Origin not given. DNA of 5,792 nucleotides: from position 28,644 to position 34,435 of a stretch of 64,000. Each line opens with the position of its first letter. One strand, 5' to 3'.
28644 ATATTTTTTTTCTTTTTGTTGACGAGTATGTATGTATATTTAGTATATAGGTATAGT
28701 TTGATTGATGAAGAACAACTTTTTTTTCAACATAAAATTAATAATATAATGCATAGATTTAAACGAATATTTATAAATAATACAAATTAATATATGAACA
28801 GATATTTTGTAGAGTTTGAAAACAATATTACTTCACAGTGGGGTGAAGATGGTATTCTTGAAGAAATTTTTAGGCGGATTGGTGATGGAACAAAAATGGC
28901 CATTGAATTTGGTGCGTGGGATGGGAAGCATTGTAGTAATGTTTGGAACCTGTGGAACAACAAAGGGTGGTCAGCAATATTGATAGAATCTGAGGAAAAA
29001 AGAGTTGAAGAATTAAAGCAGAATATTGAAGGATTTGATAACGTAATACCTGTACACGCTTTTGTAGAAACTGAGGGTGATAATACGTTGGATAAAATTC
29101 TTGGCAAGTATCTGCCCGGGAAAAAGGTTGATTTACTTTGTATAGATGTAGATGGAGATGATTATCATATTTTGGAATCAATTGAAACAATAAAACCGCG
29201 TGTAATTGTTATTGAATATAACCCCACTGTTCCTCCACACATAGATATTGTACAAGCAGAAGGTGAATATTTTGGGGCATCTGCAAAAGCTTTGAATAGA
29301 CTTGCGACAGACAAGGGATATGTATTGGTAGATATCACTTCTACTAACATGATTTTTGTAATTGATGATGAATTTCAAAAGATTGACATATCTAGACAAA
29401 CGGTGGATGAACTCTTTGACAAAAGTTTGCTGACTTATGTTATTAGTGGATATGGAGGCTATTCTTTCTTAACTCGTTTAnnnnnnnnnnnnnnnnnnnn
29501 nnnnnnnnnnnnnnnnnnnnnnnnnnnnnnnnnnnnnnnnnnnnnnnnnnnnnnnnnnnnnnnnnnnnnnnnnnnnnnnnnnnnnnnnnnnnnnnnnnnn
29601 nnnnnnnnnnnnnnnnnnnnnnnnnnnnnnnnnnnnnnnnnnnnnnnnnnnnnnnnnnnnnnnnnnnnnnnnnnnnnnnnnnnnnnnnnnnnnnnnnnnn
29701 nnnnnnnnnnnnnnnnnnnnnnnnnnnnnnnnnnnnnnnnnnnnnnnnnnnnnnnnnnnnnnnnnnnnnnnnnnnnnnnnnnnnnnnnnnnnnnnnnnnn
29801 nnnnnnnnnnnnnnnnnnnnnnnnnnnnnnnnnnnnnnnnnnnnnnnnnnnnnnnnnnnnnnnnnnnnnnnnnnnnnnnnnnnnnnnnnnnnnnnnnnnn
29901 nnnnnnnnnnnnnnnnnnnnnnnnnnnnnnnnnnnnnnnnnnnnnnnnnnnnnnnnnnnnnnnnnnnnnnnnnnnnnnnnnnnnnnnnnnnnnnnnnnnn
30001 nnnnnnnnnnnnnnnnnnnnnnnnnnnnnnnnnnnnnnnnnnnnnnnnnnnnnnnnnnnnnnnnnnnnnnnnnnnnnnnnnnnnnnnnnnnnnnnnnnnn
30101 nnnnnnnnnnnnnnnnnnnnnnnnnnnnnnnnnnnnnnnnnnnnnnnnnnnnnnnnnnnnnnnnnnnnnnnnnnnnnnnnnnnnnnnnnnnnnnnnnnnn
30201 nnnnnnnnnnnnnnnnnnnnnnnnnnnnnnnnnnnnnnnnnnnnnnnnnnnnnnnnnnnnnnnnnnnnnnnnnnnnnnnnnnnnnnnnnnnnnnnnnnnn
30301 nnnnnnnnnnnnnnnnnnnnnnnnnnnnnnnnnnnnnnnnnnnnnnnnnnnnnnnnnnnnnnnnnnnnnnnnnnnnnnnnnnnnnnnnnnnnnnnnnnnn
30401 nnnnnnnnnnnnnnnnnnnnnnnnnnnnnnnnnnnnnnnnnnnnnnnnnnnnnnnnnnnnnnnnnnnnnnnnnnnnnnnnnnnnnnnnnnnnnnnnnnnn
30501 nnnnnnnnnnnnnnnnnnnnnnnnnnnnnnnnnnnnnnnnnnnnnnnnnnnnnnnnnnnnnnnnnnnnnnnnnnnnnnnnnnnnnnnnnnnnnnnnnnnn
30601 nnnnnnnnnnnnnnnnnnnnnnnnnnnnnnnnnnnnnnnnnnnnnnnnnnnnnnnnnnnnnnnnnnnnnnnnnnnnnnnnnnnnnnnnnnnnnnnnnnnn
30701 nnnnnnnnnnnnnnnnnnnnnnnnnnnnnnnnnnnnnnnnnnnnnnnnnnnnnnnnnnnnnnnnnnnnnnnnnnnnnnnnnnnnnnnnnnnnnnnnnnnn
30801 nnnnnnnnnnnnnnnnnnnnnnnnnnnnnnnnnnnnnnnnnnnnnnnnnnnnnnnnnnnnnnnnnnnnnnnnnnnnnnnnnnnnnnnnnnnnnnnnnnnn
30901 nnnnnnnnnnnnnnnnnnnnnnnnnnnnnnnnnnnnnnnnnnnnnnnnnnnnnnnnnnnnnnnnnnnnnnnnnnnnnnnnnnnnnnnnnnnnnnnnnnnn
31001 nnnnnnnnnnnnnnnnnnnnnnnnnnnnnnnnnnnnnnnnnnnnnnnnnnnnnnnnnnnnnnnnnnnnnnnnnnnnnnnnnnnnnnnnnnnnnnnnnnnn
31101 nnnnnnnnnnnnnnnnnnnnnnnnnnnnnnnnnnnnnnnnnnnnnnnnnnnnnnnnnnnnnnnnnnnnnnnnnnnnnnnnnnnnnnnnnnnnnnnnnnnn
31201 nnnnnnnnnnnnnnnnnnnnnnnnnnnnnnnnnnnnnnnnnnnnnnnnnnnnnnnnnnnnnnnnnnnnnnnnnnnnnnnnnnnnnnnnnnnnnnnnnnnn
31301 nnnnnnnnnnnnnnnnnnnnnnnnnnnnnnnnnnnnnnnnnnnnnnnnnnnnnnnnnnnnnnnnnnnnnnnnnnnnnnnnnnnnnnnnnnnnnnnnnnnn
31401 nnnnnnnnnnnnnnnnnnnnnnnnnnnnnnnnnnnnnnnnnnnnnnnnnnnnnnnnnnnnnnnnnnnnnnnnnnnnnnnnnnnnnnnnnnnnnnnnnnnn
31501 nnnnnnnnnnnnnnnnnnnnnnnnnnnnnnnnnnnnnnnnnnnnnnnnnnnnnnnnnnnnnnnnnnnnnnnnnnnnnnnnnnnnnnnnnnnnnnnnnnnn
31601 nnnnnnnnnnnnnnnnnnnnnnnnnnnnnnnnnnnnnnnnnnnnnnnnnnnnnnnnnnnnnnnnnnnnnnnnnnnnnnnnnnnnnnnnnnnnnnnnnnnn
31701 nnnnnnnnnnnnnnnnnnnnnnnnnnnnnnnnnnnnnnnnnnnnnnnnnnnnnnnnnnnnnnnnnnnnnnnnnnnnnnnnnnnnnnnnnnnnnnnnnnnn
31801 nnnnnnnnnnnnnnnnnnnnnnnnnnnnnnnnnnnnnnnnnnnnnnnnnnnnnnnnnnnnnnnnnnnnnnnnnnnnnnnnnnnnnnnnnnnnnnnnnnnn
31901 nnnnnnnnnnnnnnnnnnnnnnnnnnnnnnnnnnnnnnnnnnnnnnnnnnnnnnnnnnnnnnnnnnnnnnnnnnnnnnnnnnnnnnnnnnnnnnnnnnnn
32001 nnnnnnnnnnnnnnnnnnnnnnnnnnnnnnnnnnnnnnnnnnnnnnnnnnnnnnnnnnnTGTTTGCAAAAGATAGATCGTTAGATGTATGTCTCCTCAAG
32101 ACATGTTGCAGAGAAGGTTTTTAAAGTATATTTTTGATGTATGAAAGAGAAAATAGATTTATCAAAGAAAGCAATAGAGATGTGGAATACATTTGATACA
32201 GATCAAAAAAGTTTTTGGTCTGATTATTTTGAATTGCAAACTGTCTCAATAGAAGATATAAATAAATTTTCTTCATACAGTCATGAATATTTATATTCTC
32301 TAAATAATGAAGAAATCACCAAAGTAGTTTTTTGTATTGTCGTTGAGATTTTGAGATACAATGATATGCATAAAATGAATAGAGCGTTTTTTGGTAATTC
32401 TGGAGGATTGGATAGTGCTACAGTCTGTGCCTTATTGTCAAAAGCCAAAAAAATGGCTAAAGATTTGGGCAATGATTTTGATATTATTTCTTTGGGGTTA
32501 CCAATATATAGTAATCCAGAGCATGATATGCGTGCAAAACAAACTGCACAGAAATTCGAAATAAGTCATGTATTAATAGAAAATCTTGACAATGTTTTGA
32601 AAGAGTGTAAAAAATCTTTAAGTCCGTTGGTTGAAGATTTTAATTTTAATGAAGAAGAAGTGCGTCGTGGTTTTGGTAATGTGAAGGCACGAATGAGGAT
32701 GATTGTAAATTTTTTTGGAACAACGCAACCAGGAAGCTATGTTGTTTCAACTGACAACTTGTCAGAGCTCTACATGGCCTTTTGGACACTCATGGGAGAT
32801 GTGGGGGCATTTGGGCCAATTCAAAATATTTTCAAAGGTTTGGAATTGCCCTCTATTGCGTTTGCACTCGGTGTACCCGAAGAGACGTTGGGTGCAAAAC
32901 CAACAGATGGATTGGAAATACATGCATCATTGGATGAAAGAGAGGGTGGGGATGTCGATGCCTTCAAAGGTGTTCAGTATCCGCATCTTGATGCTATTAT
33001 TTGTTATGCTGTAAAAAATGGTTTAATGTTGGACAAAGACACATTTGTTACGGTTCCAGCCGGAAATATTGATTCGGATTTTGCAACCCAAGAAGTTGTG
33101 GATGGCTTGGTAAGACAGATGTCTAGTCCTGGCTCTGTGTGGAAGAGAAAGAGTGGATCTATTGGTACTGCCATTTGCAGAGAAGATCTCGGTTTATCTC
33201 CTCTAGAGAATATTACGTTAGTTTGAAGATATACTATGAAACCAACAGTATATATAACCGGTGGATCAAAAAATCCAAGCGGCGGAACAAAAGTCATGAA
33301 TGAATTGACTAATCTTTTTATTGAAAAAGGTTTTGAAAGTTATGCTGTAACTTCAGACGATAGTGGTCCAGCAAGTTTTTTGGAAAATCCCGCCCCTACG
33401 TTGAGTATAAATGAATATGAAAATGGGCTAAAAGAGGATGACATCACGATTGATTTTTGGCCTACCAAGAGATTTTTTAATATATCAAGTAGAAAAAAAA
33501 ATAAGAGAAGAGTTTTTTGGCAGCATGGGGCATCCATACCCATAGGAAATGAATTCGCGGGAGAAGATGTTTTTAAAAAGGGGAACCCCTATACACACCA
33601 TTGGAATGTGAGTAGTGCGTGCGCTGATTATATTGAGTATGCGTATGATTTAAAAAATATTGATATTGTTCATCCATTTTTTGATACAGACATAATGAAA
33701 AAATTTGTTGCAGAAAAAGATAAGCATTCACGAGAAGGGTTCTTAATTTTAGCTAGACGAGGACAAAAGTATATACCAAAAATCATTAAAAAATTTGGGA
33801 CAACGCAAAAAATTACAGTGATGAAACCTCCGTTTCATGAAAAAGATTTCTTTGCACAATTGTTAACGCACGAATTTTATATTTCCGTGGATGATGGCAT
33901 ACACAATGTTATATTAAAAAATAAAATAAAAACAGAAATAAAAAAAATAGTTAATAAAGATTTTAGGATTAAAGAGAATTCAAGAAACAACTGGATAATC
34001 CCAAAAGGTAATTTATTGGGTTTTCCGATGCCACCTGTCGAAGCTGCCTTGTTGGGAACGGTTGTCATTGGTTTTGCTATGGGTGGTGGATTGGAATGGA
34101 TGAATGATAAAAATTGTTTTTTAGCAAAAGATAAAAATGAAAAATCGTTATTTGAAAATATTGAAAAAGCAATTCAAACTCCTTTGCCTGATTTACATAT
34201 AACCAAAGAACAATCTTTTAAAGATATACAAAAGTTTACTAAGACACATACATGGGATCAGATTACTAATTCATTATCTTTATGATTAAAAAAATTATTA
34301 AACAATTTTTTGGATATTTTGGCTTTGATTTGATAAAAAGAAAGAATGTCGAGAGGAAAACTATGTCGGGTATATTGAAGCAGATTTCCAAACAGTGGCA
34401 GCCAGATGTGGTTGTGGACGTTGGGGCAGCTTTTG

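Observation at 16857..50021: A co-directional glycan-assembly super-operon of about 33 kb, exceptionally rich in methyltransferases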

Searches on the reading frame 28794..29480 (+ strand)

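Call 28: search_protein_families(library=pfam, proteins=[window:28794-29480:+], max_evalue=1)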
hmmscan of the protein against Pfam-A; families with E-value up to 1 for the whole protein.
window:28794-29480:+ (229 aa): 2 families
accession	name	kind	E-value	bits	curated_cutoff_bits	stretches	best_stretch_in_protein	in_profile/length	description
PF05050.19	Methyltransf_21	-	1e-05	26.2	22.7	1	98-146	101-152/173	Methyltransferase FkbM domain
PF13578.12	Methyltransf_24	-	0.026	15.8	26.3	1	37-137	1-94/105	Methyltransferase domain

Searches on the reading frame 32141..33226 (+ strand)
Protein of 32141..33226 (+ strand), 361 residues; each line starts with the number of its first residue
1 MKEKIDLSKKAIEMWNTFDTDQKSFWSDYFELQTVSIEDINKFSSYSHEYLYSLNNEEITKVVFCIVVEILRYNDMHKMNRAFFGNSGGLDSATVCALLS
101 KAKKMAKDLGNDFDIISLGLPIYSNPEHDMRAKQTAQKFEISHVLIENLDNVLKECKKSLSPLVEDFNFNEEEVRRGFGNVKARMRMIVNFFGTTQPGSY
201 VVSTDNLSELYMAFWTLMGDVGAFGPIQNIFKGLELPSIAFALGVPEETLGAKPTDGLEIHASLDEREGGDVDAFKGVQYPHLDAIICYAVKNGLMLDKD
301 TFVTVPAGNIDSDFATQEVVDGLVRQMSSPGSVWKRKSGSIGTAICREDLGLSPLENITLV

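Call 6: search_protein_families(library=pfam, proteins=[window:32141-33226:+])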
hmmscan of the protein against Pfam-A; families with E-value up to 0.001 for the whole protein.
window:32141-33226:+ (361 aa): 1 family
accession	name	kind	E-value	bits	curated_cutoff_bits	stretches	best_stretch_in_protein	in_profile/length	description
PF02540.23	NAD_synthase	-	4.2e-22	78.9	21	1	78-292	17-207/242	NAD synthase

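Call 14: search_protein_families(library=ncbifam, proteins=[window:32141-33226:+], max_evalue=0.01)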
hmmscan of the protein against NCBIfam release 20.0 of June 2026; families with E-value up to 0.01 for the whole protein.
window:32141-33226:+ (361 aa): 6 families
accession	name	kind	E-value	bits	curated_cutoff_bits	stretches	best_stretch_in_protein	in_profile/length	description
NF010587.0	PRK13980.1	equivalog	8.9e-23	80.8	255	1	55-295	7-222/267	NAD+ synthase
TIGR00552.1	nadE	equivalog_domain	3.3e-21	75.7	63.65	1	76-291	19-214/251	NAD(+) synthase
NF001979.1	PRK00768.1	equivalog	4e-14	52.7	250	1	75-284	33-233/266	NAD(+) synthase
NF010588.0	PRK13981.1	equivalog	1.4e-11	43.5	479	1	55-232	261-427/546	NAD+ synthase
NF002730.0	PRK02628.1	equivalog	8.8e-09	34.1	473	1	75-220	355-496/677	NAD(+) synthase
NF002048.0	PRK00876.1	subfamily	4.1e-07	29.1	313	1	179-255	174-250/330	NAD(+) synthase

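Call 55: search_solved_structures(query=window:32141-33226:+, max_evalue=0.001)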
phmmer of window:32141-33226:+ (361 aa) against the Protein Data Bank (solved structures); distinct sequences matched with E-value up to 0.001: 16.
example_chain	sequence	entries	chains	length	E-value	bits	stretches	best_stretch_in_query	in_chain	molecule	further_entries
2e18_A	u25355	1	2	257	1.6e-15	60.3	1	70-268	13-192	NH(3)-dependent NAD(+) synthetase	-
4xfd_A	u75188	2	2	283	1.1e-11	47.7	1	82-287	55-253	NH(3)-dependent NAD(+) synthetase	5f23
5wp0_A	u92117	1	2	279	1.3e-09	40.9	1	81-274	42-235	NH(3)-dependent NAD(+) synthetase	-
1xng_A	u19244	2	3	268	2.7e-08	36.6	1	79-268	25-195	NH(3)-dependent NAD(+) synthetase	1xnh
3dpi_A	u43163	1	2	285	6e-08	35.4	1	81-260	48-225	NAD+ synthetase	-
4q16_A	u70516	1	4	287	7.5e-08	35.1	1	84-286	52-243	NH(3)-dependent NAD(+) synthetase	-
1ee1_A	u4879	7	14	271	1.5e-07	34.1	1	83-284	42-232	NH(3)-DEPENDENT NAD(+) SYNTHETASE | NAD SYNTHETASE | PROTEIN (NAD SYNTHETASE)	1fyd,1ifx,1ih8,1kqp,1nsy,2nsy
3fiu_A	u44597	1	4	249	2.8e-07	33.2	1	84-270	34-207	NH(3)-dependent NAD(+) synthetase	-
6kv3_A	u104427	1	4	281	4e-07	32.7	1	72-274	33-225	NH(3)-dependent NAD(+) synthetase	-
2pz8_A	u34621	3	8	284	7.3e-07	31.9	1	84-285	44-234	NH(3)-dependent NAD(+) synthetase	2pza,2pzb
3p52_A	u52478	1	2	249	8.9e-07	31.6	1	149-258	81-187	NH(3)-dependent NAD(+) synthetase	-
3q4g_A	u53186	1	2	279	5.8e-06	28.9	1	82-262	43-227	NH(3)-dependent NAD(+) synthetase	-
3n05_A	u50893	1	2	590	1.2e-05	27.9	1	159-298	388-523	NH(3)-dependent NAD(+) synthetase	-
6c8q_A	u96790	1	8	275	1.7e-05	27.4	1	73-261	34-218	NH(3)-dependent NAD(+) synthetase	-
3hmq_A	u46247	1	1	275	7.1e-05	25.3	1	82-284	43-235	NH(3)-dependent NAD(+) synthetase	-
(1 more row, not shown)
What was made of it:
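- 32141..33226 (+): NadE-like PP-loop ATP pyrophosphatase (361 aa). It is a conserved member of the glycan module. Inferred role: carboxylate adenylation and amidation. PDB NadE matches of 60 bits or less (call 55).
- On NH3-dependent NAD+ synthetase (NadE): It has about 70-aa N- and C-terminal extensions relative to PDB NadEs (call 55).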

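Call 85: find_related_loci(query=window:32141-33226:+, collection=metagenome_contigs, flank=10000)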
Query window:32141-33226:+ (361 aa) in metagenome_contigs; peptide patterns used: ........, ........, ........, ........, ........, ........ (x = any residue, [..] = any of these).
80 stretches matched a pattern; 12 encode a relative of the query (tblastn E <= 1e-3); 12 distinct loci.
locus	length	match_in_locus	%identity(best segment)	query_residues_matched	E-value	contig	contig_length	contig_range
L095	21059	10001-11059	76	4-356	0e+0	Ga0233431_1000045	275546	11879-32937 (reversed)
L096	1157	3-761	100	109-361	0e+0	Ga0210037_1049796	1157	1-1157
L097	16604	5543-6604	66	5-358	6e-161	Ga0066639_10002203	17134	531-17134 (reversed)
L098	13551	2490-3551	65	5-358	7e-160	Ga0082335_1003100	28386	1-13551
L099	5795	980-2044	62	4-358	7e-153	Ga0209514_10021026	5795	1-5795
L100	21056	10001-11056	59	8-359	7e-143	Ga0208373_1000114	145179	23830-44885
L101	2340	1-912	67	56-359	1e-150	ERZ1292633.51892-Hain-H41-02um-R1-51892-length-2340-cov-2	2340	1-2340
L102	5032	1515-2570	59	4-355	8e-143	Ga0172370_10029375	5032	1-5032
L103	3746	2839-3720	67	4-297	1e-141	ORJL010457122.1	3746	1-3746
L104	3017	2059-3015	61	5-323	3e-143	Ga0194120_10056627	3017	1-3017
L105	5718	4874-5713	66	5-284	5e-129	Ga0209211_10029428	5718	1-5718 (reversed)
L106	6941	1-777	63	97-355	1e-107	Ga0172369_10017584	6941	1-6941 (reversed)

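Call 87: search_protein_families(library=pfam, proteins=[L095:6631-9252:+, L095:15920-17650:+, L095:9264-9965:+, L100:11070-11831:+, L100:15049-16491:+, L100:16494-17528:+, L100:18712-20457:+, L097:6637-7404:+, L097:3712-5490:+, L098:8515-9279:+], max_evalue=0.001)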
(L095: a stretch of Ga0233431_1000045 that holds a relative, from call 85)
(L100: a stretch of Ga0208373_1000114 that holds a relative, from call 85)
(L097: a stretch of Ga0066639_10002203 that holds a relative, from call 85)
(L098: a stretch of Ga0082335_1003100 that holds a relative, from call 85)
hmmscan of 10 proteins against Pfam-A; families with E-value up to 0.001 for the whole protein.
L095:6631-9252:+ (873 aa): 1 family
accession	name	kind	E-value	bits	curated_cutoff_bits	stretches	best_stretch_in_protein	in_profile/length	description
PF08757.17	CotH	-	6.9e-09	36.1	23.8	1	149-426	13-294/322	CotH kinase protein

L095:15920-17650:+ (576 aa): 0 families

L095:9264-9965:+ (233 aa): 8 families
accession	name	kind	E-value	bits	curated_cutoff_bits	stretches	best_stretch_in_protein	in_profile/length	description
PF13489.12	Methyltransf_23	-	3e-15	56.8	27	1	31-134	18-120/164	Methyltransferase domain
PF08241.18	Methyltransf_11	-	8.6e-15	55.6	21.2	1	40-130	1-95/95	Methyltransferase domain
PF13649.12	Methyltransf_25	-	8.2e-12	46.1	27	1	39-126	1-97/97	Methyltransferase domain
PF08242.18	Methyltransf_12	-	1.4e-11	45.4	30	1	40-128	1-98/98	Methyltransferase domain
PF03141.22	Methyltransf_29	-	3.7e-07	29.5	23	1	37-137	119-224/506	Putative S-adenosyl-L-methionine-dependent methyltransferase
PF13847.12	Methyltransf_31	-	7e-07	29.5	27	1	35-133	3-112/145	Methyltransferase domain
PF05219.18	DREV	-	2.7e-05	23.9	26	1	34-140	93-196/265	DREV methyltransferase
PF06080.18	DUF938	-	0.00023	21.5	27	0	18-53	7-43/202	Protein of unknown function (DUF938)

L100:11070-11831:+ (253 aa): 0 families

L100:15049-16491:+ (480 aa): 2 families
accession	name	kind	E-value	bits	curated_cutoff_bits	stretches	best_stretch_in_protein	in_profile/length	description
PF03062.24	MBOAT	-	9.3e-30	104.5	27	1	156-354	84-302/337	MBOAT, membrane-bound O-acyltransferase family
PF13813.11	MBOAT_2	-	1.4e-06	28.9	25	1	269-328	5-66/85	Membrane bound O-acyl transferase family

L100:16494-17528:+ (344 aa): 0 families

L100:18712-20457:+ (581 aa): 0 families

L097:6637-7404:+ (255 aa): 0 families

L097:3712-5490:+ (592 aa): 0 families

L098:8515-9279:+ (254 aa): 2 families
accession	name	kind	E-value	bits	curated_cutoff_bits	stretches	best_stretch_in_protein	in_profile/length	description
PF03269.20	DUF268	-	9.1e-13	48.9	25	1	145-200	70-125/176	Caenorhabditis protein of unknown function, DUF268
PF08241.18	Methyltransf_11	-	1.4e-07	32.4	21.2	1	118-183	43-95/95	Methyltransferase domain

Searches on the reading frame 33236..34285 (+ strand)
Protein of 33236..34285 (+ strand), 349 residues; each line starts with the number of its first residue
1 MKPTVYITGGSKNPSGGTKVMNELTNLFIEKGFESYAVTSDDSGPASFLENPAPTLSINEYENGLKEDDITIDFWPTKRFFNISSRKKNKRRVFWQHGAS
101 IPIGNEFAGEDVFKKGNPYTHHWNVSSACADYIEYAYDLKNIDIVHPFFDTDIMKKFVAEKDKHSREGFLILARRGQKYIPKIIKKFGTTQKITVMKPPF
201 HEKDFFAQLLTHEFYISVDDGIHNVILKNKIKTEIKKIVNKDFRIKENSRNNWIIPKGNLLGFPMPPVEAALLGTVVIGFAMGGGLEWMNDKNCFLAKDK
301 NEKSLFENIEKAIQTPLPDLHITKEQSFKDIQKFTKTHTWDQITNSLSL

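Call 6: search_protein_families(library=pfam, proteins=[window:33236-34285:+])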
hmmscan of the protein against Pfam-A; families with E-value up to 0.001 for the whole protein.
window:33236-34285:+ (349 aa): 1 family
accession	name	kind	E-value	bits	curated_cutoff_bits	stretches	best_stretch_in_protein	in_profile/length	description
PF00534.26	Glycos_transf_1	-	9.7e-05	22.4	26.4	1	262-319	104-161/172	Glycosyl transferases group 1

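Call 28: search_protein_families(library=pfam, proteins=[window:33236-34285:+], max_evalue=1)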
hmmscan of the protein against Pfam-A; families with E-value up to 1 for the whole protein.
window:33236-34285:+ (349 aa): 2 families
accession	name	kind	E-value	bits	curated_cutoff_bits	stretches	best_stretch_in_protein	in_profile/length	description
PF00534.26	Glycos_transf_1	-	9.7e-05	22.4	26.4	1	262-319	104-161/172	Glycosyl transferases group 1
PF13692.12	Glyco_trans_1_4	-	0.0058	17.3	27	1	262-314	88-141/142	Glycosyl transferases group 1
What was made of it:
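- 33236..34285 (+): Probable GT-B glycosyltransferase (sub-threshold). Pfam Glycos_transf_1 22.4 bits, below cut-off 26.4 (calls 6, 28).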

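Call 53: search_protein_families(library=ncbifam, proteins=[window:33236-34285:+], max_evalue=0.0001)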
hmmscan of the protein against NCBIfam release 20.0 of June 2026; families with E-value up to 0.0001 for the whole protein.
window:33236-34285:+ (349 aa): 0 families
